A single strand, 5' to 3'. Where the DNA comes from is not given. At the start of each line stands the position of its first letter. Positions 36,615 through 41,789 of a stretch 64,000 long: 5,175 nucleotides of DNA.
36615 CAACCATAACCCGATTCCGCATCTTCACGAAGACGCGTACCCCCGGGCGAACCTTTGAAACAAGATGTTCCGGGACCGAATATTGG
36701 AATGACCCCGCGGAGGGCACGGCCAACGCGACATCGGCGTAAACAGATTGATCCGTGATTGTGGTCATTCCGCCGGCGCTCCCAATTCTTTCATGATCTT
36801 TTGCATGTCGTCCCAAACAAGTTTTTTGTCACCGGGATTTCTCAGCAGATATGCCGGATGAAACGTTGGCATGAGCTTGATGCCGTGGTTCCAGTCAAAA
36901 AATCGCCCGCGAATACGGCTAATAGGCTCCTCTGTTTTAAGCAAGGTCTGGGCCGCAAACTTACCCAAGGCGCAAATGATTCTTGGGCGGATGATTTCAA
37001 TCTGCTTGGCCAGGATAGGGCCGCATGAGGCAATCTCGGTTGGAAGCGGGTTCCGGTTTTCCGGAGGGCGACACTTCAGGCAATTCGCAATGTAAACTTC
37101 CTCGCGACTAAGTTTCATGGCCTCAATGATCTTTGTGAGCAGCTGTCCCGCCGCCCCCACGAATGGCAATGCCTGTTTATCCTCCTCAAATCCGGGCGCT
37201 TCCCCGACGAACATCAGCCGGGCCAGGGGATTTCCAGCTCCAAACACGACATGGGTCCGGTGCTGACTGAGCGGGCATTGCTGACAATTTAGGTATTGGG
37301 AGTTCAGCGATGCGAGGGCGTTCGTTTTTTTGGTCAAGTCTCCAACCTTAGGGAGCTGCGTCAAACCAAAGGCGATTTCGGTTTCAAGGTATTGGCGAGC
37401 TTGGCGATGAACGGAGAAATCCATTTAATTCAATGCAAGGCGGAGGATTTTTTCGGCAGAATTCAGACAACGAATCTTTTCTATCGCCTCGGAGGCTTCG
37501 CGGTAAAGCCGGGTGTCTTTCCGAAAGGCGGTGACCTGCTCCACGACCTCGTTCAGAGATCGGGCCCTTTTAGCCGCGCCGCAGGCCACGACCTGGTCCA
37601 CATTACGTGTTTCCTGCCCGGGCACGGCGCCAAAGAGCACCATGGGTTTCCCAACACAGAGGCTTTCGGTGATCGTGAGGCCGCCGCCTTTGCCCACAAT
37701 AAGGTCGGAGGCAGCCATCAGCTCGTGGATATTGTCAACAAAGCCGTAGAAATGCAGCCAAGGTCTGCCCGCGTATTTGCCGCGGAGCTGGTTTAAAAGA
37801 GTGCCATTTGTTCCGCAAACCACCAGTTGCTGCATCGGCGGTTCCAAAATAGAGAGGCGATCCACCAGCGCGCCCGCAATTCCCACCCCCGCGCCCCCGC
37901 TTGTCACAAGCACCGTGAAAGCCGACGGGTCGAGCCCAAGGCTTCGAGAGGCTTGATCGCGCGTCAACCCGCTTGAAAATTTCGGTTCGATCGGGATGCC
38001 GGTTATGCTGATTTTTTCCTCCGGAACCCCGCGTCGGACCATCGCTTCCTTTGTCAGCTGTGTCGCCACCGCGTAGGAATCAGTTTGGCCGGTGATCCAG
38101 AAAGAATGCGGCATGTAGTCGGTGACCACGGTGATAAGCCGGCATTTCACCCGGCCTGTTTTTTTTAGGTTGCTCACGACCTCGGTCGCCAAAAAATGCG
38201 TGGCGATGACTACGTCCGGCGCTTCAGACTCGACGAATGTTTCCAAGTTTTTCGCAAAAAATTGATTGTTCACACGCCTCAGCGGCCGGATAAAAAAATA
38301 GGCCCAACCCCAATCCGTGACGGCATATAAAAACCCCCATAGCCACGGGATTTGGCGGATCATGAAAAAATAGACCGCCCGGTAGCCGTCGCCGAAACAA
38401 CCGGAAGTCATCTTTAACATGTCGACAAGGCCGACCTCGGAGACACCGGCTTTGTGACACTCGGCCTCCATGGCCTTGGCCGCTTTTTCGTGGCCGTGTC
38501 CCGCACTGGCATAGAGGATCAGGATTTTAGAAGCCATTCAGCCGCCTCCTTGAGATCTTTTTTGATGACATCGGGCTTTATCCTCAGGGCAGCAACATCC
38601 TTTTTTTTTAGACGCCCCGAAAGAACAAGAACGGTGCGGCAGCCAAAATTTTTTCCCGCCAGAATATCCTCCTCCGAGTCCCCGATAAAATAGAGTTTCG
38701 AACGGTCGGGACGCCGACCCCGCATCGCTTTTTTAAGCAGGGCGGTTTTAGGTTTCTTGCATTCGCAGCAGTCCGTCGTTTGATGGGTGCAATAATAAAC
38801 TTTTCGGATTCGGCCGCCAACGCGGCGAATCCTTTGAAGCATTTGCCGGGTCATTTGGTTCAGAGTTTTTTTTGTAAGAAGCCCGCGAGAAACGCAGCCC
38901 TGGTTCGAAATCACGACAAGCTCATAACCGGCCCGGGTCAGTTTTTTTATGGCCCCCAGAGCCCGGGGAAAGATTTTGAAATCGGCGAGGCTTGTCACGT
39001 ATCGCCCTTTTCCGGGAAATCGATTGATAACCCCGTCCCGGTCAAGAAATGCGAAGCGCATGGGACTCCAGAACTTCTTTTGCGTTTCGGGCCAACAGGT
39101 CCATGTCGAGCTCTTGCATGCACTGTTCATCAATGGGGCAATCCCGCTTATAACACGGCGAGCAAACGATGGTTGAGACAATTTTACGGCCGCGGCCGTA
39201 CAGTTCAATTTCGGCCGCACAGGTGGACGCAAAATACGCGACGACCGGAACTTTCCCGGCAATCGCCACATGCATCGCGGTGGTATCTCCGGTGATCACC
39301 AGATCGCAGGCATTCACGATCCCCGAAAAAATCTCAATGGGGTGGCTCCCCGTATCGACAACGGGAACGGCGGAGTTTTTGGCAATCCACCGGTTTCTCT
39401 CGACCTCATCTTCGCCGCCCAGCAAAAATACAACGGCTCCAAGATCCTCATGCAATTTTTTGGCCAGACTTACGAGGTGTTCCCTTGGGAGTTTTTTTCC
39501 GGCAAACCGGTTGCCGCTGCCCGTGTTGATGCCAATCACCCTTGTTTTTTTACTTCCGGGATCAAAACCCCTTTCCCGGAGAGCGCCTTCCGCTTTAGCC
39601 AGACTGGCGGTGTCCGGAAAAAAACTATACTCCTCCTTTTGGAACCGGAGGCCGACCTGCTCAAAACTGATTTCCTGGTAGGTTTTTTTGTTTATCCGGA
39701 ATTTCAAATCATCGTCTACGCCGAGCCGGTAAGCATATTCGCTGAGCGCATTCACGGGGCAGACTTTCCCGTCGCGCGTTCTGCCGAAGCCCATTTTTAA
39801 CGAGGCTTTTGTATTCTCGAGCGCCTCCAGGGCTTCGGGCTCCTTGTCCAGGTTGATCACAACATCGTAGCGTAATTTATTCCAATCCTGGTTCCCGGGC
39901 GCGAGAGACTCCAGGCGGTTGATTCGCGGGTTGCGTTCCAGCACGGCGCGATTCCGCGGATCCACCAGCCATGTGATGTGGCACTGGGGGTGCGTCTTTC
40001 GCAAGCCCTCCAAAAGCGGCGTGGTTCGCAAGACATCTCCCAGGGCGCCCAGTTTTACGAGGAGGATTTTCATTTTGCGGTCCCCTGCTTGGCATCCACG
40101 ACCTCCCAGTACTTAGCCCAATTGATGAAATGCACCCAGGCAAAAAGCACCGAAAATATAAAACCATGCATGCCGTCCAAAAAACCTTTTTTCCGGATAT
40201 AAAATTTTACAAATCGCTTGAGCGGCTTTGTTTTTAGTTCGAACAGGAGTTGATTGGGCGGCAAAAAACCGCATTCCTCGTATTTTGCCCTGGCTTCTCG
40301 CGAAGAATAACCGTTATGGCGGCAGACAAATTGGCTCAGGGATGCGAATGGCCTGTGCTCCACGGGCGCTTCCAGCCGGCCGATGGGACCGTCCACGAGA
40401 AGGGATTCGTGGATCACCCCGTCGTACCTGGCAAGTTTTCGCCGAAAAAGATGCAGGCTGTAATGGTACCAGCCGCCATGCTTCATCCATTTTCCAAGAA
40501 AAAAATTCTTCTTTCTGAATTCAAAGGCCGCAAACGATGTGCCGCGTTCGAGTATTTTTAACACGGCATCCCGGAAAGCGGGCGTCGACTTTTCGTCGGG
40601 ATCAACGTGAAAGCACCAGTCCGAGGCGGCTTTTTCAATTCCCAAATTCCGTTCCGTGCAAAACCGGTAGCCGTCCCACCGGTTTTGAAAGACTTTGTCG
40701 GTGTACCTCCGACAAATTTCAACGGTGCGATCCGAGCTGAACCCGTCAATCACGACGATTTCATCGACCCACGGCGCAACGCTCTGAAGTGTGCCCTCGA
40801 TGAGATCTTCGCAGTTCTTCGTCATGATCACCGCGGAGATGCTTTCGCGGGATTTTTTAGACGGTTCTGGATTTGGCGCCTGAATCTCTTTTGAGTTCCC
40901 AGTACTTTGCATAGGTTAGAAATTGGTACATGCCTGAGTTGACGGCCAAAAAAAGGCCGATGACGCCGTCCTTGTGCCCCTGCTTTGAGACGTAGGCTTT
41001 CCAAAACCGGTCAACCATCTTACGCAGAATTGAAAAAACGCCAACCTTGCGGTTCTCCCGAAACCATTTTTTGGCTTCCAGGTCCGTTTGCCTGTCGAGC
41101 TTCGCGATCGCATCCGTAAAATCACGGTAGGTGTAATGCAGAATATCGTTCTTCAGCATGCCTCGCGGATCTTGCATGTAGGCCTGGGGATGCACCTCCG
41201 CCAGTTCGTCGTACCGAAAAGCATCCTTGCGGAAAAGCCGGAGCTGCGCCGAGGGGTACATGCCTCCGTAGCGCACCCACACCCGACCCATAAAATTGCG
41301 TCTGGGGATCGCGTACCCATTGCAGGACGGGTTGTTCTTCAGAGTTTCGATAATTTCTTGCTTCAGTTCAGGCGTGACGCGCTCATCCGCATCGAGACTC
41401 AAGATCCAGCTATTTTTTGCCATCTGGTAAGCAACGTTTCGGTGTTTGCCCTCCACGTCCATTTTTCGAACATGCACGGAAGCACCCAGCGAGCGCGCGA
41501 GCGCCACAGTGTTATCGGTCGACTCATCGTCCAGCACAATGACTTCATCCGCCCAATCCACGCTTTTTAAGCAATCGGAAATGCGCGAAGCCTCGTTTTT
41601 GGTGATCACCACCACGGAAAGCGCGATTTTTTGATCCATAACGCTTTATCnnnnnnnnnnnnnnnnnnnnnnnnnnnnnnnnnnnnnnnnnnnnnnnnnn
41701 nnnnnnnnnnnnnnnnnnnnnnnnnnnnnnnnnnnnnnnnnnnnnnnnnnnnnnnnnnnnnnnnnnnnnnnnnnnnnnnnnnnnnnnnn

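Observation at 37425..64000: Exceptionally large heptose-rich, methylation-rich glycan cluster (four GT9s, B12-radical SAM, two SAM methyltransferases, kinase, cytidylyltransferase)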

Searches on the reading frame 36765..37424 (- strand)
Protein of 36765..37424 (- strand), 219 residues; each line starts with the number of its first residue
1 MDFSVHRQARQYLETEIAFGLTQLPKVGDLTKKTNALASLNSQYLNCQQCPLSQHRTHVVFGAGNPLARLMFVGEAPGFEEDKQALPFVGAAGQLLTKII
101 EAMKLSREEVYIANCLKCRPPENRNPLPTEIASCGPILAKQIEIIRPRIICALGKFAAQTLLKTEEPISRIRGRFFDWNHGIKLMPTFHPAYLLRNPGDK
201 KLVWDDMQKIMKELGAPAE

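Call 6: search_protein_families(library=pfam, proteins=[window:36765-37424:-], max_evalue=0.001)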
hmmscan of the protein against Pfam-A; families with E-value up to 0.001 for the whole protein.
window:36765-37424:- (219 aa): 1 family
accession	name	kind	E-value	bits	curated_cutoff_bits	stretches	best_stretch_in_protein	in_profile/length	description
PF03167.25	UDG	-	2.3e-38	131.9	24.3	1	61-207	1-140/141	Uracil DNA glycosylase superfamily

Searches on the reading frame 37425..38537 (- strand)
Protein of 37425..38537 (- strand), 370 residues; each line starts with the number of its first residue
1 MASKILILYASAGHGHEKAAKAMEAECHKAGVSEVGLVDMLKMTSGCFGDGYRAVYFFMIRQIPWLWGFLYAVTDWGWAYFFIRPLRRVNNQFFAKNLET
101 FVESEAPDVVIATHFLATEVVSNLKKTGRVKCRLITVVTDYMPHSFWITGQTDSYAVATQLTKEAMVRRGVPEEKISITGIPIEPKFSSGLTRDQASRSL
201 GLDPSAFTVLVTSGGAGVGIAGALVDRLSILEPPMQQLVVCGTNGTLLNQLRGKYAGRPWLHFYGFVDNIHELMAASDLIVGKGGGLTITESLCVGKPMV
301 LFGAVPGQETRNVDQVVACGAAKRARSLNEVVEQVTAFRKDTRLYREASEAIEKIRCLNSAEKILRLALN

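Call 4: search_protein_families(library=pfam, proteins=[window:37425-38537:-], max_evalue=0.001)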
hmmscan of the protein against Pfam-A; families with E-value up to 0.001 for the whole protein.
window:37425-38537:- (370 aa): 4 families
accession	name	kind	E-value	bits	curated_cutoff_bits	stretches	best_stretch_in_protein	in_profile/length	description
PF06925.17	MGDG_synth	-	8.6e-28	98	25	1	16-183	1-169/169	Monogalactosyldiacylglycerol (MGDG) synthase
PF04101.22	Glyco_tran_28_C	-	7.3e-10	39.6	22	1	235-321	31-119/166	Glycosyltransferase family 28 C-terminal domain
PF00534.26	Glycos_transf_1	-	8.8e-07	29.1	26.4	1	234-352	46-169/172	Glycosyl transferases group 1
PF13692.12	Glyco_trans_1_4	-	0.00028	21.6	27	1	237-309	35-113/142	Glycosyl transferases group 1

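Call 20: search_protein_families(library=ncbifam, proteins=[window:37425-38537:-], max_evalue=0.00001)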
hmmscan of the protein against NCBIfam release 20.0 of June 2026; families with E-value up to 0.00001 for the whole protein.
window:37425-38537:- (370 aa): 4 families
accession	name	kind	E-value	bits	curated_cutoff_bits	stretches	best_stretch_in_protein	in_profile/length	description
NF010135.0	PRK13609.1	equivalog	6.3e-64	216.3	500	1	3-367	5-364/388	diglucosyl diacylglycerol synthase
NF010134.0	PRK13608.1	equivalog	3.5e-45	154.7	557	1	101-367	99-364/391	diglucosyl diacylglycerol synthase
TIGR01133.1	murG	equivalog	1e-10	41.2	250.25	1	173-365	153-350/353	undecaprenyldiphospho-muramoylpentapeptide beta-N-acetylglucosaminyltransferase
TIGR03590.1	PseG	equivalog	5.8e-06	26.1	153.55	1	205-309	170-274/280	UDP-2,4-diacetamido-2,4,6-trideoxy-beta-L-altropyranose hydrolase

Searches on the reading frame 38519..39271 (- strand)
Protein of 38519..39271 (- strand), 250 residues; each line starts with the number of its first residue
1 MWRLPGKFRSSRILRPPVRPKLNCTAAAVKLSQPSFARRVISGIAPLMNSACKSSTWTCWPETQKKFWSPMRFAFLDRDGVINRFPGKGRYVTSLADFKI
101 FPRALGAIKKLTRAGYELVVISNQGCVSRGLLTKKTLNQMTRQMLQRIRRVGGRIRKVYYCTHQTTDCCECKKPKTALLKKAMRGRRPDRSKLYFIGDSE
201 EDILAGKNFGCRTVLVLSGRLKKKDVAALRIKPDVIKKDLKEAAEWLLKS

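Call 4: search_protein_families(library=pfam, proteins=[window:38519-39271:-], max_evalue=0.001)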
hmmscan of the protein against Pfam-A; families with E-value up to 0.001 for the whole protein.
window:38519-39271:- (250 aa): 5 families
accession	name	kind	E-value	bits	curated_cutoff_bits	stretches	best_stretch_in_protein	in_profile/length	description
PF13242.12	Hydrolase_like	-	4.6e-16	58.9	22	1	171-243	2-75/75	HAD-hyrolase-like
PF13419.12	HAD_2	-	2e-09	38.2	23.8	1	164-216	126-178/178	Haloacid dehalogenase-like hydrolase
PF08645.17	PNK3P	-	4.9e-07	30.1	22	1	79-201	8-128/161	Polynucleotide kinase 3 phosphatase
PF00702.32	Hydrolase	-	9.5e-07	29.8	26.4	1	91-210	89-191/191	haloacid dehalogenase-like hydrolase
PF12710.13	HAD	-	1.5e-05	26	27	1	94-204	79-186/189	haloacid dehalogenase-like hydrolase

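Call 20: search_protein_families(library=ncbifam, proteins=[window:38519-39271:-], max_evalue=0.00001)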
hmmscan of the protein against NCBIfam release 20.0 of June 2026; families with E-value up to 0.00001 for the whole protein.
window:38519-39271:- (250 aa): 11 families
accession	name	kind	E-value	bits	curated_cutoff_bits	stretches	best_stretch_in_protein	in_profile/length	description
NF006506.0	PRK08942.1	equivalog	6e-44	149.7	178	1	71-249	3-179/182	D-glycero-beta-D-manno-heptose 1,7-bisphosphate 7-phosphatase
TIGR01656.1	Histidinol-ppas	subfamily_domain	3.5e-34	117.8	84.15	1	75-217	4-147/149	histidinol-phosphate phosphatase domain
TIGR01662.1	HAD-SF-IIIA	subfamily_domain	3.8e-26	91.9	44.6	1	73-217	2-139/141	HAD-IIIA family hydrolase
TIGR00213.1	GmhB_yaeD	subfamily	1.4e-25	90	149.6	1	74-223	4-157/176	D-glycero-beta-D-manno-heptose 1,7-bisphosphate 7-phosphatase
NF005264.0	PRK06769.1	equivalog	2.1e-24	86.3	217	1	74-249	7-173/175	HAD-IIIA family hydrolase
NF003937.0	PRK05446.1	equivalog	6.2e-24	84.6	443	1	72-226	4-158/355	bifunctional histidinol-phosphatase/imidazoleglycerol-phosphate dehydratase HisB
NF050049.1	HBPPhtaseGmhB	domain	2e-23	83.1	250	1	74-225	6-152/171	D-glycero-alpha-D-manno-heptose-1,7-bisphosphate 7-phosphatase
TIGR01261.1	hisB_Nterm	equivalog_domain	4.6e-22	78.2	140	1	73-215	3-145/161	histidinol-phosphatase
NF009695.0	PRK13222.1-2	equivalog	4e-10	39.5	225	1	99-248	94-223/226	phosphoglycolate phosphatase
TIGR01460.1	HAD-SF-IIA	subfamily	2.2e-07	30.9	100.15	0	173-219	197-246/246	HAD-IIA family hydrolase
NF009804.0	PRK13288.1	equivalog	1e-06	28.4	218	1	159-242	124-205/215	pyrophosphatase PpaX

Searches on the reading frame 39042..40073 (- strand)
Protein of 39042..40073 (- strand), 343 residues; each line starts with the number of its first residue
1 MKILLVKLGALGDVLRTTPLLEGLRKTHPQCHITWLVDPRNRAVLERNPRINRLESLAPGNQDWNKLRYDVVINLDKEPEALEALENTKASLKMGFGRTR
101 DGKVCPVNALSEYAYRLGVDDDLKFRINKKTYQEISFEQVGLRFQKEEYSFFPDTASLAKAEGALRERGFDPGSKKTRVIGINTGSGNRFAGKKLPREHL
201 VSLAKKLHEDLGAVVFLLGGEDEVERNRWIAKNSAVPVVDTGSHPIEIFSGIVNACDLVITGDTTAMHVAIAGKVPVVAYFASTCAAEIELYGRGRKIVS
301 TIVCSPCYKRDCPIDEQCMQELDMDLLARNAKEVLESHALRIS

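Call 4: search_protein_families(library=pfam, proteins=[window:39042-40073:-], max_evalue=0.001)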
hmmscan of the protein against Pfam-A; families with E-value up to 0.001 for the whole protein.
window:39042-40073:- (343 aa): 1 family
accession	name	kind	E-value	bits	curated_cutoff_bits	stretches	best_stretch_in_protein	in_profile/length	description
PF01075.23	Glyco_transf_9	-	1.6e-13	51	22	1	165-315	93-244/247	Glycosyltransferase family 9 (heptosyltransferase)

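Call 8: search_protein_families(library=ncbifam, proteins=[window:39042-40073:-], max_evalue=0.001)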
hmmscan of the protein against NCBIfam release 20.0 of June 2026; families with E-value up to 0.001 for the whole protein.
window:39042-40073:- (343 aa): 6 families
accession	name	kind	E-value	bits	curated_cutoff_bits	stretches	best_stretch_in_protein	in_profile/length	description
TIGR02193.1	heptsyl_trn_I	equivalog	3.6e-19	69.2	185.3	2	2-58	1-57/320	lipopolysaccharide heptosyltransferase I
TIGR02195.1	heptsyl_trn_II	equivalog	1.9e-17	63.4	134.6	1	177-335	174-338/339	lipopolysaccharide heptosyltransferase II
TIGR02201.1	heptsyl_trn_III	equivalog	1.6e-11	43.9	170.2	1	2-58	1-57/344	putative lipopolysaccharide heptosyltransferase III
NF007742.0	PRK10422.1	equivalog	2.5e-09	36.4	467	1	2-57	7-62/352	lipopolysaccharide core heptosyltransferase RfaQ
NF008162.0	PRK10916.1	equivalog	3e-09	36.5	569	1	175-283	178-289/348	ADP-heptose--LPS heptosyltransferase RfaF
NF008204.0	PRK10964.1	equivalog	1.6e-06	27.5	437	0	1-39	1-39/322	lipopolysaccharide heptosyltransferase RfaC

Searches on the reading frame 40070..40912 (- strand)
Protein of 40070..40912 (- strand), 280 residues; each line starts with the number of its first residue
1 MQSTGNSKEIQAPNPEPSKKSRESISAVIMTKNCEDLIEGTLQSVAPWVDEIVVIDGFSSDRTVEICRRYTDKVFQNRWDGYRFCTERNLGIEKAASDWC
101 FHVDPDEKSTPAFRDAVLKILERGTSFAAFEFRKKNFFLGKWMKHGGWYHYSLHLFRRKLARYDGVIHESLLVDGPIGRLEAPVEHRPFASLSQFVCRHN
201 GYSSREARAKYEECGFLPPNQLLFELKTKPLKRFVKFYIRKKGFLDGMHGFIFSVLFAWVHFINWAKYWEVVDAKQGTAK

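Call 4: search_protein_families(library=pfam, proteins=[window:40070-40912:-], max_evalue=0.001)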
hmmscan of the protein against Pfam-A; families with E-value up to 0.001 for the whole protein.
window:40070-40912:- (280 aa): 3 families
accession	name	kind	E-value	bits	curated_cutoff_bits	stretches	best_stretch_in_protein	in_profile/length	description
PF00535.33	Glycos_transf_2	-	9.3e-15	55.4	23.3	1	26-158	1-141/168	Glycosyl transferase family 2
PF13704.12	Glyco_tranf_2_4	-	1.1e-05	26.2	27.5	1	32-107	1-82/98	Glycosyl transferase family 2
PF10111.15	Glyco_tranf_2_2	-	0.00075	19.5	27.3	0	29-121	4-106/276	Glycosyltransferase like family 2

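Call 52: search_protein_families(library=ncbifam, proteins=[window:40070-40912:-], max_evalue=0.000001)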
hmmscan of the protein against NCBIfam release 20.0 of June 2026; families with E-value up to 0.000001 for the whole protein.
window:40070-40912:- (280 aa): 2 families
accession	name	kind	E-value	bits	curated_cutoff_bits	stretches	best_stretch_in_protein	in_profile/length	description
TIGR04195.1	S_glycosyl_SunS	equivalog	1.9e-10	40.2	350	1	10-109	44-144/421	SunS family peptide S-glycosyltransferase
TIGR04283.1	glyco_like_mftF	equivalog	2.2e-07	30.7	182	1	25-136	1-115/221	TIGR04283 family arsenosugar biosynthesis glycosyltransferase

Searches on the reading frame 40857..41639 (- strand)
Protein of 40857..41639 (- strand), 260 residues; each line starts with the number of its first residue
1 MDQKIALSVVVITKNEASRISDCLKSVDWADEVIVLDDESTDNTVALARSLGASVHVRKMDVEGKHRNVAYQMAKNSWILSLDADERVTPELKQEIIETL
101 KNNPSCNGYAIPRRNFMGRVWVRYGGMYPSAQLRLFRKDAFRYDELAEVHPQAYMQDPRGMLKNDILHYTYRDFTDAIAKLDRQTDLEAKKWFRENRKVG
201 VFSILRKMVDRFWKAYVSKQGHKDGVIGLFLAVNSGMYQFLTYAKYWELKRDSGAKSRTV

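Call 4: search_protein_families(library=pfam, proteins=[window:40857-41639:-], max_evalue=0.001)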
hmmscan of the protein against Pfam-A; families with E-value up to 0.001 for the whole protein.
window:40857-41639:- (260 aa): 2 families
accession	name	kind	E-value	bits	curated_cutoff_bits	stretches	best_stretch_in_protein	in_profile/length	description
PF00535.33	Glycos_transf_2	-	2.9e-19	70.1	23.3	1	8-137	1-138/168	Glycosyl transferase family 2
PF13704.12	Glyco_tranf_2_4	-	3.5e-05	24.6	27.5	1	14-87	1-83/98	Glycosyl transferase family 2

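Call 52: search_protein_families(library=ncbifam, proteins=[window:40857-41639:-], max_evalue=0.000001)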
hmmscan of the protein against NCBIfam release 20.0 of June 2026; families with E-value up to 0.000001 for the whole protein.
window:40857-41639:- (260 aa): 4 families
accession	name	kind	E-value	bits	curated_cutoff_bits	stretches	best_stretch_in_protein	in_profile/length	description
TIGR04283.1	glyco_like_mftF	equivalog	1.9e-12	47.3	182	1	7-106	1-103/221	TIGR04283 family arsenosugar biosynthesis glycosyltransferase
TIGR04182.1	glyco_TIGR04182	equivalog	1.4e-08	34.5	325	1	8-102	3-99/293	S-layer glycoprotein N-glycosyltransferase AglJ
TIGR04195.1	S_glycosyl_SunS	equivalog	2.4e-08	33.3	350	1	8-89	60-144/421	SunS family peptide S-glycosyltransferase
NF007482.0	PRK10073.1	equivalog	9.7e-07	28.1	423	0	2-103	3-113/334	glycosyltransferase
